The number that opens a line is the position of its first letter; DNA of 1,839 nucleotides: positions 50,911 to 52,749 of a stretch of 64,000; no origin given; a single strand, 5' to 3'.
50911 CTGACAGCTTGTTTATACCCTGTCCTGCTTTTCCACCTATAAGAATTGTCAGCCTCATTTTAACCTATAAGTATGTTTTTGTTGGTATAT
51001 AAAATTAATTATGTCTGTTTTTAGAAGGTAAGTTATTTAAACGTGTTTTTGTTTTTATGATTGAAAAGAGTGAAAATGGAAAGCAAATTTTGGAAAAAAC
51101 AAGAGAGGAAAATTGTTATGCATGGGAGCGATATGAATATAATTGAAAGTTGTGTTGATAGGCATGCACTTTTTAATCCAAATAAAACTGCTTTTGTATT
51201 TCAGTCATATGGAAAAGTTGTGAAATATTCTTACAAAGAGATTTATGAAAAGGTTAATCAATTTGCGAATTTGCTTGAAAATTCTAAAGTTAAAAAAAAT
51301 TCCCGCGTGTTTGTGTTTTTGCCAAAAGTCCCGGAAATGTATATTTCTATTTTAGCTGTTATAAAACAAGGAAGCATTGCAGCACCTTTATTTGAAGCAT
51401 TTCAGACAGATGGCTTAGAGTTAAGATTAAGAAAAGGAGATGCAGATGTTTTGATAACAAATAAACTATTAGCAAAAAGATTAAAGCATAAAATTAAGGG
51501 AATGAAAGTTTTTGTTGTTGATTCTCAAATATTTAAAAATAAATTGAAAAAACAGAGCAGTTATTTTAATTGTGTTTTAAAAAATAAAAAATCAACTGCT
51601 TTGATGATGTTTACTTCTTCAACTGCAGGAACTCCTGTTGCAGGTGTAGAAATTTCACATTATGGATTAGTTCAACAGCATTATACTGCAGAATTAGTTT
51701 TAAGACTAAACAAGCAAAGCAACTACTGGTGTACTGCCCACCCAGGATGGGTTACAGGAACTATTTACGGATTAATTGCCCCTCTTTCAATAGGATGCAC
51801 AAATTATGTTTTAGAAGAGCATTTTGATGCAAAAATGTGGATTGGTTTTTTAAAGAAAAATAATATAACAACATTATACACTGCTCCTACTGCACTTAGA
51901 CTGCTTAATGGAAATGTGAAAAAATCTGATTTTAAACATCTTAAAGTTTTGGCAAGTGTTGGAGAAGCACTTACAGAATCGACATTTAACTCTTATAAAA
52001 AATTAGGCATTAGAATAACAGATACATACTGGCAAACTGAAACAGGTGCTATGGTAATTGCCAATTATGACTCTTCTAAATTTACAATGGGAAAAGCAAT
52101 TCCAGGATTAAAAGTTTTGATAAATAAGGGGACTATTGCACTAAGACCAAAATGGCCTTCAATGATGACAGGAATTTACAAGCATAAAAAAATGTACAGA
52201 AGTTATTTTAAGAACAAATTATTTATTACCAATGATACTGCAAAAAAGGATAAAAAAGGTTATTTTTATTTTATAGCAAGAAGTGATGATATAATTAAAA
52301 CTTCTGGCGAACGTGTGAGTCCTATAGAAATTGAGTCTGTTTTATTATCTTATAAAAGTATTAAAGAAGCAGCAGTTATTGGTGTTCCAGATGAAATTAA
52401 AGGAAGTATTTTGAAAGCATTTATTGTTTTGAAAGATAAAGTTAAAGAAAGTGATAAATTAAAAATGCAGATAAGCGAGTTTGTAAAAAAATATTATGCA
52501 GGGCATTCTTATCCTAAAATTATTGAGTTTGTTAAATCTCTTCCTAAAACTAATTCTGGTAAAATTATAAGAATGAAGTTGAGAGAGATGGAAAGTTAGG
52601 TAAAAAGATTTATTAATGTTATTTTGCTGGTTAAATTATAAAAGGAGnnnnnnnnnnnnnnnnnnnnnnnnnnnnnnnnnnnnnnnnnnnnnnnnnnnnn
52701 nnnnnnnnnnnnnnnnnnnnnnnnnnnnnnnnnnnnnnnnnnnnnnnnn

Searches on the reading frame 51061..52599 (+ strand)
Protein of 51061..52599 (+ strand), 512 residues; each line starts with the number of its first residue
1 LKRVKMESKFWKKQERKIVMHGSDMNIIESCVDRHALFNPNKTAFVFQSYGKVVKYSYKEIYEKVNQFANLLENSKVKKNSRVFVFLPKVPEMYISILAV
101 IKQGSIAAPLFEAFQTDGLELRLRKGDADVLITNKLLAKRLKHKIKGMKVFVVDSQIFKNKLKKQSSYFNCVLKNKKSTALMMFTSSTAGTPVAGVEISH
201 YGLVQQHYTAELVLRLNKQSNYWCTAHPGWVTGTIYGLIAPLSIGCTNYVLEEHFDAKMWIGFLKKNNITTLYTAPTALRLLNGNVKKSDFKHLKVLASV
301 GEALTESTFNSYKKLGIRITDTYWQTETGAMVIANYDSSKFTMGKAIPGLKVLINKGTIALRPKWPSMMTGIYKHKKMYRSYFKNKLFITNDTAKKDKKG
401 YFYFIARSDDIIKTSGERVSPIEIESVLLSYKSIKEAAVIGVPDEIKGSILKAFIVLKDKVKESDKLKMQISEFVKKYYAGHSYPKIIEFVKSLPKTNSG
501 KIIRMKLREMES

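Call 60: search_protein_families(library=pfam, proteins=[window:51061-52599:+], max_evalue=0.0001)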
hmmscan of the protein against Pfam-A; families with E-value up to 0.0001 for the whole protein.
window:51061-52599:+ (512 aa): 2 families
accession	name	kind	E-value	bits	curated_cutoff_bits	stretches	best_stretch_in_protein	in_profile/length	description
PF00501.34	AMP-binding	-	1.3e-55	189.3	29.9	1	33-354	2-355/384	AMP-binding enzyme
PF13193.12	AMP-binding_C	-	1.1e-20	74.7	24.5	1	423-501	1-76/76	AMP-binding enzyme C-terminal domain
